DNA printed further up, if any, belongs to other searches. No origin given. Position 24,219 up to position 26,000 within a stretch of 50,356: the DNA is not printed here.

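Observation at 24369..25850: Unusual fusion: radical SAM + SPASM-like Cys-rich domain fused to an ApeI/FabZ-type hotdog domain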

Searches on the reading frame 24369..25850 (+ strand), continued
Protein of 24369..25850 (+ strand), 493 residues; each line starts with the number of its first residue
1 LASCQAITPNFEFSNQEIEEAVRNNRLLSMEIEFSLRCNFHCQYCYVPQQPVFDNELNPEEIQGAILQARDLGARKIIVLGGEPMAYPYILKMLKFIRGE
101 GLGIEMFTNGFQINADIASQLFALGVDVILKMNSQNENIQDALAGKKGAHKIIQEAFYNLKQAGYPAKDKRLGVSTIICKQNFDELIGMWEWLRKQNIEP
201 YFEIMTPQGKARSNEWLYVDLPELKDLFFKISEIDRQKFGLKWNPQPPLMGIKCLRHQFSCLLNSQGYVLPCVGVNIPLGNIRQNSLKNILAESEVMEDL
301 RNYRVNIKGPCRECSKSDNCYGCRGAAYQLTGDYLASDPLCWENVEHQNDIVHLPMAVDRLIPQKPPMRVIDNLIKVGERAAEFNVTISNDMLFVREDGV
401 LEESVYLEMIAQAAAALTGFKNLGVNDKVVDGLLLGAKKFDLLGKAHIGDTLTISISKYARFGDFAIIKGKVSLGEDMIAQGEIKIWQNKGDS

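Call 24: find_related_loci(query=A1, collection=genome_contigs, flank=10000)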
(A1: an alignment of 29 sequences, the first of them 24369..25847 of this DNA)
Query A1 (493 aa) in genome_contigs; peptide patterns used: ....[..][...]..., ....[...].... (x = any residue, [..] = any of these).
388 stretches matched a pattern; 373 encode a relative of the query (tblastn E <= 1e-3); the best 80 are kept; 80 distinct loci.
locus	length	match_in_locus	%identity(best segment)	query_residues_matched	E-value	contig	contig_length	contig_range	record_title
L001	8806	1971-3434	78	1-488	0e+0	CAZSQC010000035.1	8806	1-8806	MAG TPA_asm: uncultured Planctomycetales bacterium isolate SRP278252_co2_861 genome assembly, contig: NODE_16870_length_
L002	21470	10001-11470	70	1-490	0e+0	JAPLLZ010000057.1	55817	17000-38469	MAG: Candidatus Omnitrophota bacterium isolate LacPavin_0419_WC90_MAG_39_8 LacPavin_0419_WC90_scaffold_141592, whole gen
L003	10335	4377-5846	70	1-490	0e+0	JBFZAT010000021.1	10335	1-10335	MAG: Candidatus Omnitrophota bacterium isolate PPR_0474 k121_1487719, whole genome shotgun sequence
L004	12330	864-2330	75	1-489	0e+0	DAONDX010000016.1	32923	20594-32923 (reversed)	MAG TPA_asm: Candidatus Omnitrophota bacterium isolate AMR_MDS_3884 NODE_1292_length_32923_cov_6.334885, whole genome sh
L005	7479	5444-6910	69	1-489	0e+0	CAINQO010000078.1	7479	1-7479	MAG: Candidatus Omnitrophica bacterium isolate AM-2014-D7_bin-608 genome assembly, contig: bin-608:078/123, whole genome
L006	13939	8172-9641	68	1-490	0e+0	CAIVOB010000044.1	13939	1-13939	MAG: Candidatus Omnitrophica bacterium isolate AM-lipid-02-D9_bin-0621 genome assembly, contig: bin-0621:044/196, whole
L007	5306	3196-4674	68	1-493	0e+0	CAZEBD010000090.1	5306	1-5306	MAG TPA_asm: uncultured Planctomycetales bacterium isolate SRP192927_co7_238 genome assembly, contig: NODE_37040_length_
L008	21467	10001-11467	69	1-489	0e+0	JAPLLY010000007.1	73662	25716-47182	MAG: Candidatus Omnitrophota bacterium isolate LacPavin_0419_WC90_MAG_41_16 LacPavin_0419_WC90_scaffold_65577, whole gen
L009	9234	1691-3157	67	1-490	0e+0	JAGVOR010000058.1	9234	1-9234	MAG: Candidatus Omnitrophota bacterium isolate DeMMO3_44 c_000000079401, whole genome shotgun sequence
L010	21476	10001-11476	68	1-492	0e+0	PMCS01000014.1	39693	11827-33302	MAG: Candidatus Omnitrophota bacterium isolate fen_1318 73.20120700_E3M.124_contig_45884, whole genome shotgun sequence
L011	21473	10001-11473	70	1-491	0e+0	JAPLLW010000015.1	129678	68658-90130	MAG: Candidatus Omnitrophota bacterium isolate LacPavin_0419_WC70L_MAG_40_11 LacPavin_0419_WC70L_scaffold_281027, whole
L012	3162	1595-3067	63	1-491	0e+0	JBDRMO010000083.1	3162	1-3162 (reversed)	MAG: Candidatus Omnitrophota bacterium isolate MEGAHIT-group-1.834 k141_7919660, whole genome shotgun sequence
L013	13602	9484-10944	63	2-488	0e+0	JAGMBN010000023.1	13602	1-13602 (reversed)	MAG: bacterium isolate RS_16_22 ZL425.bin.22.fa_23, whole genome shotgun sequence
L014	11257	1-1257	71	72-490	0e+0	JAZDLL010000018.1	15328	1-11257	MAG: Candidatus Omnitrophota bacterium isolate MEGAHIT-group-0.593 k141_4302903, whole genome shotgun sequence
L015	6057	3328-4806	61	1-493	0e+0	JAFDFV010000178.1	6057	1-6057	MAG: Deltaproteobacteria bacterium isolate Meg22_02_Bin_90 Meg22_02_Bin_90_scaffold_46588, whole genome shotgun sequence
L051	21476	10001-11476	54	1-492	0e+0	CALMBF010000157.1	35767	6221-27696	MAG TPA_asm: uncultured Geobacter sp. isolate SRR5215464_bin.112_CONCOCT_v1.1_MAG genome assembly, contig: ERZ781360.208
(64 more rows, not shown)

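Call 25: fold_search(model_id=the predicted structure, library=pdb)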
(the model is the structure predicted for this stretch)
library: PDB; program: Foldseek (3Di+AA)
matches with E <= 10: 1647; with E <= 0.001: 543
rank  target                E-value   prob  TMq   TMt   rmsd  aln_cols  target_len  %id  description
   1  6efn                  1.7e-14  1.00  0.47  0.59   3.4       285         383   19  Structure of a RiPP maturase, SkfB (released 2018-10-24)
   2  6c8v                  1.1e-13  1.00  0.47  0.71   4.7       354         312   19  X-ray structure of PqqE from Methylobacterium extorquens (released 2018-02-14)
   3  5v1t_A                1.2e-13  1.00  0.51  0.57   5.8       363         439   17  Crystal structure of Streptococcus suis SuiB bound to precursor peptide SuiA (released 2017-08-30)
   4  5v1s_B                2.6e-13  1.00  0.49  0.56   7.0       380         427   17  Crystal structure of Streptococcus suis SuiB bound to S-adenosylmethionine (released 2017-08-30)
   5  5v1s_A                5.7e-13  1.00  0.51  0.58   5.4       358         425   18  Crystal structure of Streptococcus suis SuiB bound to S-adenosylmethionine (released 2017-08-30)
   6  5v1q_B                6.8e-13  1.00  0.50  0.56   7.4       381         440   18  Crystal structure of Streptococcus suis SuiB (released 2017-08-30)
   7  5v1q_A                9.8e-13  1.00  0.49  0.56   6.7       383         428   18  Crystal structure of Streptococcus suis SuiB (released 2017-08-30)
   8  4k39_A                3.0e-12  1.00  0.50  0.66   5.1       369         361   16  Native anSMEcpe with bound AdoMet and Cp18Cys peptide (released 2013-05-08)
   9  5why_B                3.0e-12  1.00  0.49  0.57   7.8       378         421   17  Structural Insights into Thioether Bond Formation in the Biosynthesis of Sactipeptides (released 2017-07-26)
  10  4k38_A                3.8e-12  1.00  0.50  0.65   5.1       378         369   16  Native anSMEcpe with bound AdoMet and Kp18Cys peptide (released 2013-05-08)
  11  4k36_B                5.2e-12  1.00  0.48  0.63   5.5       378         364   15  His6 tagged anSMEcpe with bound AdoMet (released 2013-05-08)
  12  4k36_A                6.2e-12  1.00  0.48  0.61   7.5       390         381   16  His6 tagged anSMEcpe with bound AdoMet (released 2013-05-08)
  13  2fb2_B                7.0e-12  1.00  0.40  0.58   7.6       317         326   18  Structure of the MoaA Arg17/266/268/Ala triple mutant (released 2006-05-09)
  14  5why_A                7.4e-12  1.00  0.51  0.59   7.8       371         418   18  Structural Insights into Thioether Bond Formation in the Biosynthesis of Sactipeptides (released 2017-07-26)
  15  4k37_A                1.7e-11  1.00  0.51  0.67   5.0       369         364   15  Native anSMEcpe with bound AdoMet (released 2013-05-08)
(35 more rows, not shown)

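Call 49: find_encoding_contigs(protein=window:24369-25850:+, flank=10000, max_places=3)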
Protein window:24369-25850:+ (493 aa): no gene with exactly this product is on record in the collection.
